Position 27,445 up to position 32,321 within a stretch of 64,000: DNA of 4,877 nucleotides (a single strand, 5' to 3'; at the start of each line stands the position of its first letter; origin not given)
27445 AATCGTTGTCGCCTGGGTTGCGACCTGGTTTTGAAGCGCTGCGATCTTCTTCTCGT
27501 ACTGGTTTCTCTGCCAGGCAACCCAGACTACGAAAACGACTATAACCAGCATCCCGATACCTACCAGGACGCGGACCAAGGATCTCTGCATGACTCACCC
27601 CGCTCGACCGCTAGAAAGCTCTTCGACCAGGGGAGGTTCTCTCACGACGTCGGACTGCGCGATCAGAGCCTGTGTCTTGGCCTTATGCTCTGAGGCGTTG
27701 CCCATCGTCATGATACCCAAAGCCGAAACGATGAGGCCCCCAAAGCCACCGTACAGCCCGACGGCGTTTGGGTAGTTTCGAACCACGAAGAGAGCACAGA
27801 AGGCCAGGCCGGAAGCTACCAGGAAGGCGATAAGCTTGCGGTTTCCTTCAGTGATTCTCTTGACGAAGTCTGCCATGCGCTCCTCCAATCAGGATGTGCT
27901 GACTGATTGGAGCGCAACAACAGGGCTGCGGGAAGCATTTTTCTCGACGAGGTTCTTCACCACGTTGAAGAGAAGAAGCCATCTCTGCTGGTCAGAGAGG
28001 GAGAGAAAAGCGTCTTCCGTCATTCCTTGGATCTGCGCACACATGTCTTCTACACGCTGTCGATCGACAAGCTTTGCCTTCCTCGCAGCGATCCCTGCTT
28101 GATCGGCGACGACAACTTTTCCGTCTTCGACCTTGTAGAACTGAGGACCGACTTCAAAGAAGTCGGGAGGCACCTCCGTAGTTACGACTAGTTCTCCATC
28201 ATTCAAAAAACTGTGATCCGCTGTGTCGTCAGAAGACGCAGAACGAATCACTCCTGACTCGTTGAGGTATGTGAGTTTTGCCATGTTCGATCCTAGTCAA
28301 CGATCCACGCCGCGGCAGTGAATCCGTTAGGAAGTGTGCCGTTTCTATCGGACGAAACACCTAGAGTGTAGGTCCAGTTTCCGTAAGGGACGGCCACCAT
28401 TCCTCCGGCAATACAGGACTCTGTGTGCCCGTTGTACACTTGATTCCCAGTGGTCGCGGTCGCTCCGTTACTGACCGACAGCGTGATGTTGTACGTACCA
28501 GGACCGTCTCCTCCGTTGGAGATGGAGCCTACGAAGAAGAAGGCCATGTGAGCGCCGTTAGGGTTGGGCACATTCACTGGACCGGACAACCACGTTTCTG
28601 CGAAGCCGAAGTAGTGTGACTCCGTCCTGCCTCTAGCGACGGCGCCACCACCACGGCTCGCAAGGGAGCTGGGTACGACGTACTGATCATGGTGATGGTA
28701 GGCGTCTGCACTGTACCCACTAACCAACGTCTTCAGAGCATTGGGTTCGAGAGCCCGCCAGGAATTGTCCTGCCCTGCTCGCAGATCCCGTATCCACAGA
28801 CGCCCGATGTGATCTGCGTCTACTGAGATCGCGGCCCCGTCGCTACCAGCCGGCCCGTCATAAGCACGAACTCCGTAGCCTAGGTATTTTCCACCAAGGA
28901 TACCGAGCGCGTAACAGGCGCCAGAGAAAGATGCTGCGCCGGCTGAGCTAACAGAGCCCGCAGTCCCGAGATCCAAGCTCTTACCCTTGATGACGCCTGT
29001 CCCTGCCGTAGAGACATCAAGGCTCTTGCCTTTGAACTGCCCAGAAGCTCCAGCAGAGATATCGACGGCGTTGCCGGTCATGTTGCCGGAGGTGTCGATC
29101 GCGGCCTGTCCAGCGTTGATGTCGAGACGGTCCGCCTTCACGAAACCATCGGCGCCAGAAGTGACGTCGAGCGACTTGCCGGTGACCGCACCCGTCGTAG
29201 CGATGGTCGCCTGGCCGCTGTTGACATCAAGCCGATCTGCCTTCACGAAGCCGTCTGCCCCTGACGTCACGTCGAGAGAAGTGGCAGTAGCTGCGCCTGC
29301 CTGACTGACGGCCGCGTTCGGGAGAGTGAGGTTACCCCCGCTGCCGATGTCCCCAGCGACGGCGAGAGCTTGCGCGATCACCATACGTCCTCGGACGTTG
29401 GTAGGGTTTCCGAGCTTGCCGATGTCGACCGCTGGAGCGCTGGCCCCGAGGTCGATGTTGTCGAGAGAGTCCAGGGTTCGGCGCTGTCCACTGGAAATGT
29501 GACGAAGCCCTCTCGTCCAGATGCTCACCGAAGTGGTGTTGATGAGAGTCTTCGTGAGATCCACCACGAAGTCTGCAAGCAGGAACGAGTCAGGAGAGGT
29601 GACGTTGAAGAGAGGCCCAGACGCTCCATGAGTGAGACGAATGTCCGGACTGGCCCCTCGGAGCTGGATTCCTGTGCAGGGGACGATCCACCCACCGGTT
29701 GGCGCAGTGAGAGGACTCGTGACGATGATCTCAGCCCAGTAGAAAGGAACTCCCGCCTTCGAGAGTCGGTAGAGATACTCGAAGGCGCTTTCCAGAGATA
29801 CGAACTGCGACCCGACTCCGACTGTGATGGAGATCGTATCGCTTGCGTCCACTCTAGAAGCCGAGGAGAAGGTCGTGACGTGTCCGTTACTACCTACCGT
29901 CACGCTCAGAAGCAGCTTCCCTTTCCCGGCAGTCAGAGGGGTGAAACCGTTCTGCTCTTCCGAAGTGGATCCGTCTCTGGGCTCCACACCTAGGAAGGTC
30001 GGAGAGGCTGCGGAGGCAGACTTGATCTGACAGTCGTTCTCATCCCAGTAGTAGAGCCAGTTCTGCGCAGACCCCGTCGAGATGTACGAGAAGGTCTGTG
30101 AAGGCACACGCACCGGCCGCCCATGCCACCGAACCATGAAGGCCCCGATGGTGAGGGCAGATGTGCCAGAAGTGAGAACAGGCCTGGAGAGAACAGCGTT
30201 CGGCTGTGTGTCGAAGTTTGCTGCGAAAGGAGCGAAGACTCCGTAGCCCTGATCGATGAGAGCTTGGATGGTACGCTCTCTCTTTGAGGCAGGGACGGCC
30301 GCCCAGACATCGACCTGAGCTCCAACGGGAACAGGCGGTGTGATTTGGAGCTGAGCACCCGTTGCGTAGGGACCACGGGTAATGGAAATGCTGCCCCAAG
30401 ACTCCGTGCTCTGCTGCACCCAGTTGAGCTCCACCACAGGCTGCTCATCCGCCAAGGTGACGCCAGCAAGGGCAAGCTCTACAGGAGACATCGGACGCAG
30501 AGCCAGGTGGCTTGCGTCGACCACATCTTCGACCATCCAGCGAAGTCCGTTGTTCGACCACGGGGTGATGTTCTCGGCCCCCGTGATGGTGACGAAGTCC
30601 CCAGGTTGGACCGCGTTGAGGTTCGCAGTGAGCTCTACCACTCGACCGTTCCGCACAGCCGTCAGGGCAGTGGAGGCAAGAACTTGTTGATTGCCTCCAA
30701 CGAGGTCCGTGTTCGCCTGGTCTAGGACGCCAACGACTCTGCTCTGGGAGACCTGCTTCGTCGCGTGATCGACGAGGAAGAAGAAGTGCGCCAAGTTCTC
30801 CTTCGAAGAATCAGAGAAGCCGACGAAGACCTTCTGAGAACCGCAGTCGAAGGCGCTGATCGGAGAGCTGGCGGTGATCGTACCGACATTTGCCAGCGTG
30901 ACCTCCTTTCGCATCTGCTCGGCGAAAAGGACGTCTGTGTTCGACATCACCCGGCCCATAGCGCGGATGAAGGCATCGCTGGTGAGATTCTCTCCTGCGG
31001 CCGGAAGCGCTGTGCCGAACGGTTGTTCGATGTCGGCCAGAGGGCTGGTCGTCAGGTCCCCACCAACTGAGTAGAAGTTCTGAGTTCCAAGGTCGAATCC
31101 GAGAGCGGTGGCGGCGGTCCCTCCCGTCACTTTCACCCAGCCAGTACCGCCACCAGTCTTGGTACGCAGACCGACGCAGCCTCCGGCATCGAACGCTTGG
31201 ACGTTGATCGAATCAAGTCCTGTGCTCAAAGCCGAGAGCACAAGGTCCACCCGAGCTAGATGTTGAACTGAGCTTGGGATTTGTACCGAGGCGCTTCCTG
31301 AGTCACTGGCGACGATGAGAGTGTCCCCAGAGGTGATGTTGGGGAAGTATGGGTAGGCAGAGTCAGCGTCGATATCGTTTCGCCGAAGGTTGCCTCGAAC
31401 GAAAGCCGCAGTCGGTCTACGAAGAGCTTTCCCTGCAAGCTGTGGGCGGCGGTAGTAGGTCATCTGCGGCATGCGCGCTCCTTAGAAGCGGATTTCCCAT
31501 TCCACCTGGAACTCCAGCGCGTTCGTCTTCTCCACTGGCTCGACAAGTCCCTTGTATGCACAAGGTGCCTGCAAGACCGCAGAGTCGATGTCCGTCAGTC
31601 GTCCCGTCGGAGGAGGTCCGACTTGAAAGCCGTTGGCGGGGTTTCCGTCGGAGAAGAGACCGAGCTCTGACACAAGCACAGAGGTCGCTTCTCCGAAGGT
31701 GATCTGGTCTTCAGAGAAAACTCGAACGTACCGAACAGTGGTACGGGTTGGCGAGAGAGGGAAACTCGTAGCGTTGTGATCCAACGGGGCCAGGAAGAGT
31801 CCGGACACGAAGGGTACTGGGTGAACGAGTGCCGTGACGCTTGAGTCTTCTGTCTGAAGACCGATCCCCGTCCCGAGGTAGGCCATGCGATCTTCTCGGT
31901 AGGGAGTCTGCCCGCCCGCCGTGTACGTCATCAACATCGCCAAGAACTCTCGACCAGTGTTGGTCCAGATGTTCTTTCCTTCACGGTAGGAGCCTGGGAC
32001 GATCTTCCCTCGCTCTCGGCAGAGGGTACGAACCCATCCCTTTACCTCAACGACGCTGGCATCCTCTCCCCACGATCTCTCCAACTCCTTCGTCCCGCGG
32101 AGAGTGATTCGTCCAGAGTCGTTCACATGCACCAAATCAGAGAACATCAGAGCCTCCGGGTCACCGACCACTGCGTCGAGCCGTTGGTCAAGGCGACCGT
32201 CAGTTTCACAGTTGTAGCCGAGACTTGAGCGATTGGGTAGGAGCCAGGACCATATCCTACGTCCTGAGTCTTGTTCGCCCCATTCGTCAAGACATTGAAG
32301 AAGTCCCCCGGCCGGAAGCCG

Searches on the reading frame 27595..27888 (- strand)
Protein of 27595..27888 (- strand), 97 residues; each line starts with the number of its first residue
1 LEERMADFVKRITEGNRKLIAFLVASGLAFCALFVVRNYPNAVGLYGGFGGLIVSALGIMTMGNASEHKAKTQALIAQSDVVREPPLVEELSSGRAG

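Call 56: search_protein_families(library=phrogs, proteins=[window:27595-27888:-], max_evalue=0.1)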
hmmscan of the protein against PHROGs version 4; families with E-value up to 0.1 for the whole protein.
window:27595-27888:- (97 aa): 2 families
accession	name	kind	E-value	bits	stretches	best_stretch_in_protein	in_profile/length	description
phrog_31852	-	unknown function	0.066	14.6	1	19-72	29-85/121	-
phrog_21335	-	lysis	0.067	14.3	0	11-41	44-74/96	holin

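Call 57: search_protein_families(library=pfam, proteins=[window:27595-27888:-], max_evalue=0.1)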
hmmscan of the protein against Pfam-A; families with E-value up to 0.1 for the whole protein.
window:27595-27888:- (97 aa): 0 families

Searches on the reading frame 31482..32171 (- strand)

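Call 56: search_protein_families(library=phrogs, proteins=[window:31482-32171:-], max_evalue=0.1)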
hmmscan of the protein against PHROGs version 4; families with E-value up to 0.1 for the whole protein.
window:31482-32171:- (229 aa): 1 family
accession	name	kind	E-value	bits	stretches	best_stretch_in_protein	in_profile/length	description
phrog_5417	-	unknown function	0.00074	20.4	1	63-176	29-128/156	-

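Call 57: search_protein_families(library=pfam, proteins=[window:31482-32171:-], max_evalue=0.1)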
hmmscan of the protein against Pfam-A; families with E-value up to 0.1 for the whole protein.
window:31482-32171:- (229 aa): 0 families
